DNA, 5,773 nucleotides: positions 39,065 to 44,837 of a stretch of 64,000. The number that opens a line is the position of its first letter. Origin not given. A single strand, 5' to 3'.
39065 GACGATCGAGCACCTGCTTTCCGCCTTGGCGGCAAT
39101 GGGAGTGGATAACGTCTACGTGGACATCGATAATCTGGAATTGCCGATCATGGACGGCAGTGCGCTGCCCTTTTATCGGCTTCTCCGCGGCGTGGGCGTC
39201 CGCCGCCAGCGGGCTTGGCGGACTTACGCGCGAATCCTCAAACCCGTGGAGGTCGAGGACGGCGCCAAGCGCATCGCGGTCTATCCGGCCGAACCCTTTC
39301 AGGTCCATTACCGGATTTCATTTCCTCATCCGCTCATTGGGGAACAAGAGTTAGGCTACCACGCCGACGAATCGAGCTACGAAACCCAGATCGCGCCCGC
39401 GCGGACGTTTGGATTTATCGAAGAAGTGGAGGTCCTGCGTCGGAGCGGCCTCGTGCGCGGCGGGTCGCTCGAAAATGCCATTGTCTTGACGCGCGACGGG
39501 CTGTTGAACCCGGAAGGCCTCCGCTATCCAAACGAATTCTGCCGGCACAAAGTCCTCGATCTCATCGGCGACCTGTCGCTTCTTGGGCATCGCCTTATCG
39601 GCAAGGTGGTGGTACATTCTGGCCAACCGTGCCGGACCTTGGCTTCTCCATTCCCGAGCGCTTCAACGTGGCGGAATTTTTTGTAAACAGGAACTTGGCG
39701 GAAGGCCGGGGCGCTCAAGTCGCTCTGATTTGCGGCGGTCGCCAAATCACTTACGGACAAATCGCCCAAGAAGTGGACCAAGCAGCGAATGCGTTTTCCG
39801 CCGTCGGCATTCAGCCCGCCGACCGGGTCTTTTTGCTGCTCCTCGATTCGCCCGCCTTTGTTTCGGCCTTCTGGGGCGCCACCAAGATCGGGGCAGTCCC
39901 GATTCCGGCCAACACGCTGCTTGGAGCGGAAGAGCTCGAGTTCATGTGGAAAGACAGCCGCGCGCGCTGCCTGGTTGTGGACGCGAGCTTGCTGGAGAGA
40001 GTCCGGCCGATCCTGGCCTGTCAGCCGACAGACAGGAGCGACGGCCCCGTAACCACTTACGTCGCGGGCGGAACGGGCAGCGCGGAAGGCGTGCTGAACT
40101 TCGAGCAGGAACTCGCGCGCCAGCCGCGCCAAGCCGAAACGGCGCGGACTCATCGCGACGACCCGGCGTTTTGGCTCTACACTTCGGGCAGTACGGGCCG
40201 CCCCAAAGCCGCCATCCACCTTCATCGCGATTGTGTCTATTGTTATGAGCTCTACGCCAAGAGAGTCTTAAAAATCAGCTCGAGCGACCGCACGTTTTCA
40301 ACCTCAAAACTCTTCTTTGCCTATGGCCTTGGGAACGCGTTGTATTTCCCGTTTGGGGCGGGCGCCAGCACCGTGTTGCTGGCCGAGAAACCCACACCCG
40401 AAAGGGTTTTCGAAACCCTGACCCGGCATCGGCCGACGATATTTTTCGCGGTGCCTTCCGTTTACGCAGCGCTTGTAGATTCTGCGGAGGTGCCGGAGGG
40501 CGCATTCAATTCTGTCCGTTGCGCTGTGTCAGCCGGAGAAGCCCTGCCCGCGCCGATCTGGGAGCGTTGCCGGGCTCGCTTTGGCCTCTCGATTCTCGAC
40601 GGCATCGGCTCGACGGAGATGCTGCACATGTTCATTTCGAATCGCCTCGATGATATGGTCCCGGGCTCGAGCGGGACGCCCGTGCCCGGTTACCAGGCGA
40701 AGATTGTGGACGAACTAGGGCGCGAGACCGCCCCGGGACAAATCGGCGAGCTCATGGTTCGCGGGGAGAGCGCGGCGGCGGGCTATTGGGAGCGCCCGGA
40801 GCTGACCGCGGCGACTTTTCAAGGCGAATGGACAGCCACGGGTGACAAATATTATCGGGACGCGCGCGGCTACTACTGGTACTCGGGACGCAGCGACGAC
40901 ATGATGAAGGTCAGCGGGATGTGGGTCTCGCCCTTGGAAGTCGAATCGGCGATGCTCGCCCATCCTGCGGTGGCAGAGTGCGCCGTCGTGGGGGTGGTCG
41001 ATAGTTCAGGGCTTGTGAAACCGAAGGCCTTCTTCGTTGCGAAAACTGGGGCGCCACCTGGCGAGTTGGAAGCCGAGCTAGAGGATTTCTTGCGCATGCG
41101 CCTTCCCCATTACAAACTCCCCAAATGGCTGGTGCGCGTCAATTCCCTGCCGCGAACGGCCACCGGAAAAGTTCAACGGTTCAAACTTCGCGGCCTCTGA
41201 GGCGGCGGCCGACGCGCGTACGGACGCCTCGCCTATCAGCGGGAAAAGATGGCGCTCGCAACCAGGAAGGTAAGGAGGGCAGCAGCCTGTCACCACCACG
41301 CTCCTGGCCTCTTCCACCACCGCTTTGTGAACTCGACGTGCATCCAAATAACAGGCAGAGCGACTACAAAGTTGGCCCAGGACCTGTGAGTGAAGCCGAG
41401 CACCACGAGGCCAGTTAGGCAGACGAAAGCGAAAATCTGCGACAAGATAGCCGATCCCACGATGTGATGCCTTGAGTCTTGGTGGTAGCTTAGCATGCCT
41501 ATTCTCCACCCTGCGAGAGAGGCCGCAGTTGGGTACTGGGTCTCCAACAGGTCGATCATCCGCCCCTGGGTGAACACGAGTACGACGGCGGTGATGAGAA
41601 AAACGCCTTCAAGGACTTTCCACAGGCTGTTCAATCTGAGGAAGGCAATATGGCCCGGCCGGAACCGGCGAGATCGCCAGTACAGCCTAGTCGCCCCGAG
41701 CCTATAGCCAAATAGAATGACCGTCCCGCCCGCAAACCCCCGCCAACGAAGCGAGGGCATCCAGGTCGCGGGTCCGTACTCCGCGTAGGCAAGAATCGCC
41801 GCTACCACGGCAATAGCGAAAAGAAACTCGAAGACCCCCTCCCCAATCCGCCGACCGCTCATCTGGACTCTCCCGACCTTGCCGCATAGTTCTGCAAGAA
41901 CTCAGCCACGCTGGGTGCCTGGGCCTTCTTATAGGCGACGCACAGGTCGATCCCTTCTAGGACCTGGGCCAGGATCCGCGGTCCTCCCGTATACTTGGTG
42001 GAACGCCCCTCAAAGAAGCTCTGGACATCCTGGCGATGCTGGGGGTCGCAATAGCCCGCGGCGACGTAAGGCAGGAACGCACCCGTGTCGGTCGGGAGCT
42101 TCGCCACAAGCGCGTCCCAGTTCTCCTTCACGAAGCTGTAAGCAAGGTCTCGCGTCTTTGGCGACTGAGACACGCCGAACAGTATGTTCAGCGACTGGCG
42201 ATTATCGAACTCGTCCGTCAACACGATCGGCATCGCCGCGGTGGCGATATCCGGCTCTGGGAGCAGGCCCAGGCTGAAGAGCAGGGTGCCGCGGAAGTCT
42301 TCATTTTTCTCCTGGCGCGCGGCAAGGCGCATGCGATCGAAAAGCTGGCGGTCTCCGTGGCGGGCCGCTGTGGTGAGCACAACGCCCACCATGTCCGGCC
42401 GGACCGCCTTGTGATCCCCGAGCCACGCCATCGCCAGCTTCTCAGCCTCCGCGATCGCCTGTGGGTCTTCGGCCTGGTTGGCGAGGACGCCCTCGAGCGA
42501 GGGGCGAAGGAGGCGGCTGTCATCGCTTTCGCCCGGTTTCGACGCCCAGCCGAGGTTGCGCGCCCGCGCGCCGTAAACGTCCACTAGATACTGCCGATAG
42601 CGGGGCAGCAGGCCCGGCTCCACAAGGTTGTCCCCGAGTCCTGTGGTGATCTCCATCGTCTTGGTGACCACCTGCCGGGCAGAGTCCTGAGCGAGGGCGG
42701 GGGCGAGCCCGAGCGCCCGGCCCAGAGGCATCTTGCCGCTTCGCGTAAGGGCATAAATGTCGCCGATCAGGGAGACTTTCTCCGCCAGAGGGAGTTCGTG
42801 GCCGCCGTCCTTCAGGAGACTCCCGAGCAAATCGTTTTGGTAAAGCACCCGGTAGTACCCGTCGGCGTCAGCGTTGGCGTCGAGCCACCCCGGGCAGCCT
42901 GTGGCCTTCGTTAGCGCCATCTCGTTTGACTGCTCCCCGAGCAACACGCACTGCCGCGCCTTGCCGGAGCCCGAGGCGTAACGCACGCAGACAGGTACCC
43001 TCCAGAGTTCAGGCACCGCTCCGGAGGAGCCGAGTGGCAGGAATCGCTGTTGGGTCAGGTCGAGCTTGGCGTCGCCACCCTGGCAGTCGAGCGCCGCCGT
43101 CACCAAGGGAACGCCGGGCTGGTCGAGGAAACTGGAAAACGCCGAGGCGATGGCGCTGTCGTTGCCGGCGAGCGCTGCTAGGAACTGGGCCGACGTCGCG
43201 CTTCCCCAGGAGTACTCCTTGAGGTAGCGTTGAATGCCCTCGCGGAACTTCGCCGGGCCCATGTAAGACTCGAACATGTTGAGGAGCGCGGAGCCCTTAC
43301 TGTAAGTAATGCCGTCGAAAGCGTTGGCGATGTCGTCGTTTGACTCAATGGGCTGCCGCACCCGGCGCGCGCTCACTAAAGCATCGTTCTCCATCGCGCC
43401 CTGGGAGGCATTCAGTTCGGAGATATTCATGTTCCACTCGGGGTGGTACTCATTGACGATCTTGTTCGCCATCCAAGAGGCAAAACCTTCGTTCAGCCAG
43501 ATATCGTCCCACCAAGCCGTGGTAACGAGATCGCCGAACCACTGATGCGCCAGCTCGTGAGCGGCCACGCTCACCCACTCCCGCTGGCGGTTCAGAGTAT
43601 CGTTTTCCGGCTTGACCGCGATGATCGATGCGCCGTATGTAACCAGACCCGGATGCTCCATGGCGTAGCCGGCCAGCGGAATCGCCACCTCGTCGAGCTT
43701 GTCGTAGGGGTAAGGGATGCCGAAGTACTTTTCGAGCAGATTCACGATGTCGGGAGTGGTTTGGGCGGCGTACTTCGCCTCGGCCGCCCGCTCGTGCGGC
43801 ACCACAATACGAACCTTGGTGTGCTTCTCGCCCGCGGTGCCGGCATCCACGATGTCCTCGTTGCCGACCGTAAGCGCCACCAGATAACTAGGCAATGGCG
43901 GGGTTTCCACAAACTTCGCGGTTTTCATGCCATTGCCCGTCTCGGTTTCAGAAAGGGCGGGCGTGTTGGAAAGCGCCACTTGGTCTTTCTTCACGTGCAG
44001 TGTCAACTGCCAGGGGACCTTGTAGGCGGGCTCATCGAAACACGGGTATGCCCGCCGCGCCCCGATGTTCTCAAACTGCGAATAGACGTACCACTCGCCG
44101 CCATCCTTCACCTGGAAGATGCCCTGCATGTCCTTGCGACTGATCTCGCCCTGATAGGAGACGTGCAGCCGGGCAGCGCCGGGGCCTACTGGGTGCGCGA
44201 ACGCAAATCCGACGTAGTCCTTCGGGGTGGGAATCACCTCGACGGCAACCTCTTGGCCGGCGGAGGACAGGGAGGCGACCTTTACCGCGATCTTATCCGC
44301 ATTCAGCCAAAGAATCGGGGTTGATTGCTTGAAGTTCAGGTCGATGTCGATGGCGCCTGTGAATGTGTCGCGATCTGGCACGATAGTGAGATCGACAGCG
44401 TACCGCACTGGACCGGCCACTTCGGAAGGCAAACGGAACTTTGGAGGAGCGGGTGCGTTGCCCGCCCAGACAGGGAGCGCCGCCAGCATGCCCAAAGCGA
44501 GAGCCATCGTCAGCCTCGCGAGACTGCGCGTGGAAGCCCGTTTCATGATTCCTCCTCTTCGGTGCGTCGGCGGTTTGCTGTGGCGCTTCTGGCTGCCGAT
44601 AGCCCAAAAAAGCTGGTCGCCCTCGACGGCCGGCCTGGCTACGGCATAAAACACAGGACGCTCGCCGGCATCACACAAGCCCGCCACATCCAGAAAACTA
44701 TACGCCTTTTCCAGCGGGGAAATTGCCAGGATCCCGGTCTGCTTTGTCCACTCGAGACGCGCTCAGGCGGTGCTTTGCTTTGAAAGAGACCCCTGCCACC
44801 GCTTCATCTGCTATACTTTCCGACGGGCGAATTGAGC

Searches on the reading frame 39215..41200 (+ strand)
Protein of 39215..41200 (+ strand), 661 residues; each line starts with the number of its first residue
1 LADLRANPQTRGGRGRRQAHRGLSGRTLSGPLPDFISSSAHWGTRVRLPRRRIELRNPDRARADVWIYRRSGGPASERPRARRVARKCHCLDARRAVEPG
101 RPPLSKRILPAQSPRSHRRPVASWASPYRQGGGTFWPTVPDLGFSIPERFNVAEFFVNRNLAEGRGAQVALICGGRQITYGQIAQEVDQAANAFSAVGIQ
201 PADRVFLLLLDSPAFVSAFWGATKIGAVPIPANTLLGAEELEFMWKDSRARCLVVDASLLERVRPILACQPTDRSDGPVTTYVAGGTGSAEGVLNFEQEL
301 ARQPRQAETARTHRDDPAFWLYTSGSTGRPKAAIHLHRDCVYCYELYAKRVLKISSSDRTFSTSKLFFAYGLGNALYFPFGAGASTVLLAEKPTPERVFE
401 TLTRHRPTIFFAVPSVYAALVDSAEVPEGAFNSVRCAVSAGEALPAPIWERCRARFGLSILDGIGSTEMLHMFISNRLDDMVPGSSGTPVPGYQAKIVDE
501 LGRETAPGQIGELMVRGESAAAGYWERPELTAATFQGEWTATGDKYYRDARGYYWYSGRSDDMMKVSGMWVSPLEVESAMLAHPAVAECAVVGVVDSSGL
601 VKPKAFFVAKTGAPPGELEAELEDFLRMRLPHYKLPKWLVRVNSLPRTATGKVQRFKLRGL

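Call 27: search_protein_families(library=pfam, proteins=[window:39215-41200:+], max_evalue=0.00001)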
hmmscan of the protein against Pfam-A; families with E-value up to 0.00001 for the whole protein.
window:39215-41200:+ (661 aa): 2 families
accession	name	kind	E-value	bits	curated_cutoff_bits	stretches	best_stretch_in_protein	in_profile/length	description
PF00501.34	AMP-binding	-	1.2e-82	278.3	29.9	1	162-525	5-384/384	AMP-binding enzyme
PF13193.12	AMP-binding_C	-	3.7e-18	66.7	24.5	1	575-652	1-76/76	AMP-binding enzyme C-terminal domain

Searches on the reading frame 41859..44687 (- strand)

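Call 27: search_protein_families(library=pfam, proteins=[window:41859-44687:-], max_evalue=0.00001)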
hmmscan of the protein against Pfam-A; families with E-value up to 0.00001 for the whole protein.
window:41859-44687:- (942 aa): 3 families
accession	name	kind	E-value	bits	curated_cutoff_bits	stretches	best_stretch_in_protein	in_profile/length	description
PF01433.26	Peptidase_M1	-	3.4e-61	207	27.7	1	306-510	1-208/218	Peptidase family M1 domain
PF11838.14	ERAP1_C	-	9.6e-55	186.7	38.2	1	601-914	1-317/318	ERAP1-like C-terminal domain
PF17900.6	Peptidase_M1_N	-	4.9e-36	125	25.8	1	93-269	2-186/186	Peptidase M1 N-terminal domain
